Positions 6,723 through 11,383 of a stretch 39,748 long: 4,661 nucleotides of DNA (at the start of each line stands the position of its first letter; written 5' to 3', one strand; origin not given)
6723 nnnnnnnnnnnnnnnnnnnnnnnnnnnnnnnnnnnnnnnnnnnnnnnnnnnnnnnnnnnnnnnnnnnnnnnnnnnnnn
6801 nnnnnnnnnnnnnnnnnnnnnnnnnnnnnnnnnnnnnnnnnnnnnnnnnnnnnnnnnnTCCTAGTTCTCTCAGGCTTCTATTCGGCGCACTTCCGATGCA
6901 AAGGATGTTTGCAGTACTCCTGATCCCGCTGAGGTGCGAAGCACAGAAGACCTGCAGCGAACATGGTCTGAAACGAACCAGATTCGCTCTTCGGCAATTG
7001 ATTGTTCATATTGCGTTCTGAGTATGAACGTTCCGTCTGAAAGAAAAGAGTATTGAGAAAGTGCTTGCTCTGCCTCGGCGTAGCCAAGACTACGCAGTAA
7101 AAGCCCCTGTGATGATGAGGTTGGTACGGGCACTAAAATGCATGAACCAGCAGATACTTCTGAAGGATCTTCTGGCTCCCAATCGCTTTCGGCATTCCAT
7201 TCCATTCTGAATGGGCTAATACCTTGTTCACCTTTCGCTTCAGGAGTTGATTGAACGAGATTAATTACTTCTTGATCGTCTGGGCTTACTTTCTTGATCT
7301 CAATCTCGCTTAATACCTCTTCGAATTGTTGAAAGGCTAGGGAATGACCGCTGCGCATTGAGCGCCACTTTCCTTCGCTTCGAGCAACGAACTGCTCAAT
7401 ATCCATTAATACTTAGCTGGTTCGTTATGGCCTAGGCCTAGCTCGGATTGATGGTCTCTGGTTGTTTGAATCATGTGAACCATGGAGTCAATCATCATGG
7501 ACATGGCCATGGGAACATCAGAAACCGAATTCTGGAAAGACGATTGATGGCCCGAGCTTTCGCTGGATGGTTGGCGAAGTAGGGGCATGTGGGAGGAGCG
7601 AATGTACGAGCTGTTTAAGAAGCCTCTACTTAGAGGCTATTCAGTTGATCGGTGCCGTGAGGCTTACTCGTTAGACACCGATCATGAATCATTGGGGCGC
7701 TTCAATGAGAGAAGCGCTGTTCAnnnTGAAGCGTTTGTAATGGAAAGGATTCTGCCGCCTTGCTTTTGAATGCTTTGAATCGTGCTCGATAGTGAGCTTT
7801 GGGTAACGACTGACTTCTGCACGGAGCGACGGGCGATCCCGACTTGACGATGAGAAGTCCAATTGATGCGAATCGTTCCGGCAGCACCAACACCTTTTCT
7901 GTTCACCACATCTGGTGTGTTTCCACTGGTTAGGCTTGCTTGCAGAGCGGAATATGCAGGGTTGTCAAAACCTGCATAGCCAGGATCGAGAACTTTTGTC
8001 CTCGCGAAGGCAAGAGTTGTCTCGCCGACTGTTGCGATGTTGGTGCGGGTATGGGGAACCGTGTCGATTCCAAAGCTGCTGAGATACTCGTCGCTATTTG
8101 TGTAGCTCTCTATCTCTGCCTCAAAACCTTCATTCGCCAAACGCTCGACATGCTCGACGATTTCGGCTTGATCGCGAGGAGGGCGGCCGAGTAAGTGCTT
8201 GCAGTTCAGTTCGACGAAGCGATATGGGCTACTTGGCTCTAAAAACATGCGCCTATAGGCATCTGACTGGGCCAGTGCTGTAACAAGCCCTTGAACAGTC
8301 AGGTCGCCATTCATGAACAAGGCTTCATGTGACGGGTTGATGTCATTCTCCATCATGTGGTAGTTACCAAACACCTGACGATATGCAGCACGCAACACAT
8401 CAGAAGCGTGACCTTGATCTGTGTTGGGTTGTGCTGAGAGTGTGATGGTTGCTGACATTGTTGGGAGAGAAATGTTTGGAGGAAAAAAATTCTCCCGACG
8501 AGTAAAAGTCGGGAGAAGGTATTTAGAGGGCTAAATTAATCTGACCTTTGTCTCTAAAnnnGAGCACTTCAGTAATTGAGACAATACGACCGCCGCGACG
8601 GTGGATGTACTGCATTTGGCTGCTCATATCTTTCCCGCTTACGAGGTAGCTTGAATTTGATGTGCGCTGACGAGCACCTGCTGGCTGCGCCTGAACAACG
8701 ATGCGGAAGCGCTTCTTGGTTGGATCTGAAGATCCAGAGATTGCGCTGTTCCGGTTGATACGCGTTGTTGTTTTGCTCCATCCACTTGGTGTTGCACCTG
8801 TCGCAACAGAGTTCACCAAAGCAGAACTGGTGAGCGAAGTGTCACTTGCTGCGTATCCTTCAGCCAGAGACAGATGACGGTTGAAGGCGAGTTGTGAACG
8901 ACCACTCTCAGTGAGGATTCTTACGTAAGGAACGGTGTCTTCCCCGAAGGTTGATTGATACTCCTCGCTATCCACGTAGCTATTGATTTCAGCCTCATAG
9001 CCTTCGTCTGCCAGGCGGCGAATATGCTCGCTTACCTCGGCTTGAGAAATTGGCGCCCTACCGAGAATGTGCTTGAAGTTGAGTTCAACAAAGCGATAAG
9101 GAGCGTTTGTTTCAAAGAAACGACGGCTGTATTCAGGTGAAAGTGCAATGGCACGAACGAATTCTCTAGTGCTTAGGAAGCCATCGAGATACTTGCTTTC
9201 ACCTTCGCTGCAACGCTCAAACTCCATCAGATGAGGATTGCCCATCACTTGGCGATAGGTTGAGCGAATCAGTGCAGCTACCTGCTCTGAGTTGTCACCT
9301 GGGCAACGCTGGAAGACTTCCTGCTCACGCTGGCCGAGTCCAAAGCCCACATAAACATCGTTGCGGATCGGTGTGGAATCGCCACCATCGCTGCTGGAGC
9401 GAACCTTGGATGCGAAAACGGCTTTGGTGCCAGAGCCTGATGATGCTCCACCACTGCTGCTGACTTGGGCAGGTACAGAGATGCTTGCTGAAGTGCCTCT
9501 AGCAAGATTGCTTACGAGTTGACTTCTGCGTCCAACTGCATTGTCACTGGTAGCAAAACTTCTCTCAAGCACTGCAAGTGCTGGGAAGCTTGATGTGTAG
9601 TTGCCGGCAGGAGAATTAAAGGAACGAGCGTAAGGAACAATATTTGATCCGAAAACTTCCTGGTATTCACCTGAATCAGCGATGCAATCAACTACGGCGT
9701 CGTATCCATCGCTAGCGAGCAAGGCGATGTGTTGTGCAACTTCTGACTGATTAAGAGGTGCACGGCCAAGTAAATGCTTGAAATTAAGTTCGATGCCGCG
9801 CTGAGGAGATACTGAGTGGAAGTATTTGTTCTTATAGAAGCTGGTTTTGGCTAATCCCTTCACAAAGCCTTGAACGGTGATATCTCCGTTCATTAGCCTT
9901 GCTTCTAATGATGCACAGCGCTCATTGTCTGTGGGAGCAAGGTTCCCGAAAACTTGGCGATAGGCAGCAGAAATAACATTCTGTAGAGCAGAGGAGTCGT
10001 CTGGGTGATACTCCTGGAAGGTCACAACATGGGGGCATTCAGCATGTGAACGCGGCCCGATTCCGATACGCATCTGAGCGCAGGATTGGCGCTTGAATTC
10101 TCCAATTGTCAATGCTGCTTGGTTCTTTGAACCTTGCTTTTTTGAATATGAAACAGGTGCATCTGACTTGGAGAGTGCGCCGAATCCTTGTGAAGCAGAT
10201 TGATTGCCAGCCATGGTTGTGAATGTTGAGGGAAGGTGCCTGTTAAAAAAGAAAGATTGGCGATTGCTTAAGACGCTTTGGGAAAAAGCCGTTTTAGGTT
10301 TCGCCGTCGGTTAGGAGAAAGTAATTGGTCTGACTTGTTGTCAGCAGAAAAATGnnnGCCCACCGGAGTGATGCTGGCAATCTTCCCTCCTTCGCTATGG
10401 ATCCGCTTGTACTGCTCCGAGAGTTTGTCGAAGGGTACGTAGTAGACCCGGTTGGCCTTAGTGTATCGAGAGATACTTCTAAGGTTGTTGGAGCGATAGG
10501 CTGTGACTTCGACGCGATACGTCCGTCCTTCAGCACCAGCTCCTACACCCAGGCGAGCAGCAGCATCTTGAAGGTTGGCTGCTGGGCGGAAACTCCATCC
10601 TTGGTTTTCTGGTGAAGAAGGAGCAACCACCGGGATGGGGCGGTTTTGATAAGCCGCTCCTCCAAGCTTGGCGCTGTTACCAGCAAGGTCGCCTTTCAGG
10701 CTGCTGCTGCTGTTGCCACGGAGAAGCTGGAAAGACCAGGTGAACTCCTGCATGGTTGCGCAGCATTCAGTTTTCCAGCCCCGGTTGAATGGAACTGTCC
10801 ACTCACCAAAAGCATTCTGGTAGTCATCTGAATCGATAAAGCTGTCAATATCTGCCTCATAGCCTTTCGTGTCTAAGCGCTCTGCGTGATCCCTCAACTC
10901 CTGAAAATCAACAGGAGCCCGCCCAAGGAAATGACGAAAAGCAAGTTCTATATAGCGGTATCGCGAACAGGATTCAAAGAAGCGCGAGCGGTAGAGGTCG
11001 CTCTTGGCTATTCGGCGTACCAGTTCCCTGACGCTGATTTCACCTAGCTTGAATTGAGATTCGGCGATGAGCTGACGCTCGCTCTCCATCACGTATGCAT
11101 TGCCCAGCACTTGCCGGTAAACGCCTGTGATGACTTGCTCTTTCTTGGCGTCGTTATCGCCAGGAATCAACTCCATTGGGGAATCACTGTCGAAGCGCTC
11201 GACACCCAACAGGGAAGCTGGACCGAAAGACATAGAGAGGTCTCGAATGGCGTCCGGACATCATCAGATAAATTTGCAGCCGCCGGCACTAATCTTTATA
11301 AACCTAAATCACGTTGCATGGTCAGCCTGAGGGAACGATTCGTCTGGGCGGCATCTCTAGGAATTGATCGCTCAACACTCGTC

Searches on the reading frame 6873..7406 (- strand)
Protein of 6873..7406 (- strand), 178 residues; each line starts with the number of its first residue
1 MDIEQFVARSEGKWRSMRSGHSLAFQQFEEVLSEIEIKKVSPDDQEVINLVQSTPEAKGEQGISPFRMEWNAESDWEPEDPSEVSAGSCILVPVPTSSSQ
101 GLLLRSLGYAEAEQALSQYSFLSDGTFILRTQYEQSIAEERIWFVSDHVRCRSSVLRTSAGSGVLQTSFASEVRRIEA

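Call 9: search_protein_families(library=ncbifam, proteins=[window:6873-7406:-], max_evalue=0.001)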
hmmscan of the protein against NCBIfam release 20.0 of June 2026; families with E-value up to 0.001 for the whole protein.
window:6873-7406:- (178 aa): 0 families

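Call 30: search_protein_families(library=pfam, proteins=[window:6873-7406:-], max_evalue=0.001)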
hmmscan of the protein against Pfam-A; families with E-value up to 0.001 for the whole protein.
window:6873-7406:- (178 aa): 1 family
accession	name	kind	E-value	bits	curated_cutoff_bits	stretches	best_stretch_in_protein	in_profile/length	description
PF09367.16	CpeS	-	4.3e-58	196.3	23.3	1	2-175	1-170/170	CpeS-like protein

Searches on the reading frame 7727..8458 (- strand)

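Call 9: search_protein_families(library=ncbifam, proteins=[window:7727-8458:-], max_evalue=0.001)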
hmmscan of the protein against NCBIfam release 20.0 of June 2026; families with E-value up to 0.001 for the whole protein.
window:7727-8458:- (244 aa): 4 families
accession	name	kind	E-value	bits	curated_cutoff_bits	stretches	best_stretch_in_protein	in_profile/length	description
NF058512.1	Rod_Core_CpcG2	exception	3.5e-25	88.7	420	1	12-139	36-163/247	phycobilisome rod-core linker protein CpcG2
NF058511.1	Rod_Core_CpcG1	exception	1.8e-18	66.8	430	1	13-140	37-164/279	phycobilisome rod-core linker protein CpcG1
NF058513.1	Rod_Core_CpcG4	exception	5.9e-18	65.2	440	1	18-141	44-167/250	phycobilisome rod-core linker protein CpcG4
NF058514.1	Rod_Core_CpcG3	exception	1.2e-17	64.4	425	1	18-143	44-169/242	phycobilisome rod-core linker protein CpcG3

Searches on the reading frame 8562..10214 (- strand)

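Call 9: search_protein_families(library=ncbifam, proteins=[window:8562-10214:-], max_evalue=0.001)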
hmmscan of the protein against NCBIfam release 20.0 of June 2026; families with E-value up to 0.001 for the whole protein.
window:8562-10214:- (551 aa): 5 families
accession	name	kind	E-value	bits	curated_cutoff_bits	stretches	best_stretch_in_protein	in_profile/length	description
NF058512.1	Rod_Core_CpcG2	exception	1.7e-57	194.6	420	2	72-197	37-162/247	phycobilisome rod-core linker protein CpcG2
NF058514.1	Rod_Core_CpcG3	exception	1.5e-48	165.6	425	2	73-198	40-165/242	phycobilisome rod-core linker protein CpcG3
NF058513.1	Rod_Core_CpcG4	exception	1.1e-45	156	440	2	73-198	40-165/250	phycobilisome rod-core linker protein CpcG4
NF058511.1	Rod_Core_CpcG1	exception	1.3e-45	155.8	430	2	73-198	38-163/279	phycobilisome rod-core linker protein CpcG1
NF058509.1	rod_cap_CpcD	equivalog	0.00097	19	80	0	516-549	40-74/77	rod-capping linker protein CpcD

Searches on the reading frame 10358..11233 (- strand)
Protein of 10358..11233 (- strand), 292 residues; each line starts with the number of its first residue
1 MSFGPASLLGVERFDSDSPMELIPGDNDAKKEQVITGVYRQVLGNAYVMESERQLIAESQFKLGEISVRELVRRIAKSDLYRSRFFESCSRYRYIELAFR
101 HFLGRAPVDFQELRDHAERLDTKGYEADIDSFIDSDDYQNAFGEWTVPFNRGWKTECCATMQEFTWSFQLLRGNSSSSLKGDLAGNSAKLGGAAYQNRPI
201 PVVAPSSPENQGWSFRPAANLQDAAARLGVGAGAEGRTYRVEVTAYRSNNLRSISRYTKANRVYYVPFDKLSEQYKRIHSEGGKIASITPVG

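Call 10: search_protein_families(library=ncbifam, proteins=[window:10358-11233:-], max_evalue=0.001)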
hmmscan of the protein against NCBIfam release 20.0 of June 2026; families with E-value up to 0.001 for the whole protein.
window:10358-11233:- (292 aa): 5 families
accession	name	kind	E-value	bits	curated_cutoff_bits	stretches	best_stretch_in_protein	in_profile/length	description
NF058512.1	Rod_Core_CpcG2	exception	2.6e-29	102.3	420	1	27-151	38-162/247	phycobilisome rod-core linker protein CpcG2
NF058511.1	Rod_Core_CpcG1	exception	6.3e-26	91.3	430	1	26-152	37-163/279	phycobilisome rod-core linker protein CpcG1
NF058513.1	Rod_Core_CpcG4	exception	1.5e-23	83.5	440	1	29-151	42-164/250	phycobilisome rod-core linker protein CpcG4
NF058514.1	Rod_Core_CpcG3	exception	2.7e-23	82.9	425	1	29-152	42-165/242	phycobilisome rod-core linker protein CpcG3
NF058509.1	rod_cap_CpcD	equivalog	3e-06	27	80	1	233-291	14-75/77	rod-capping linker protein CpcD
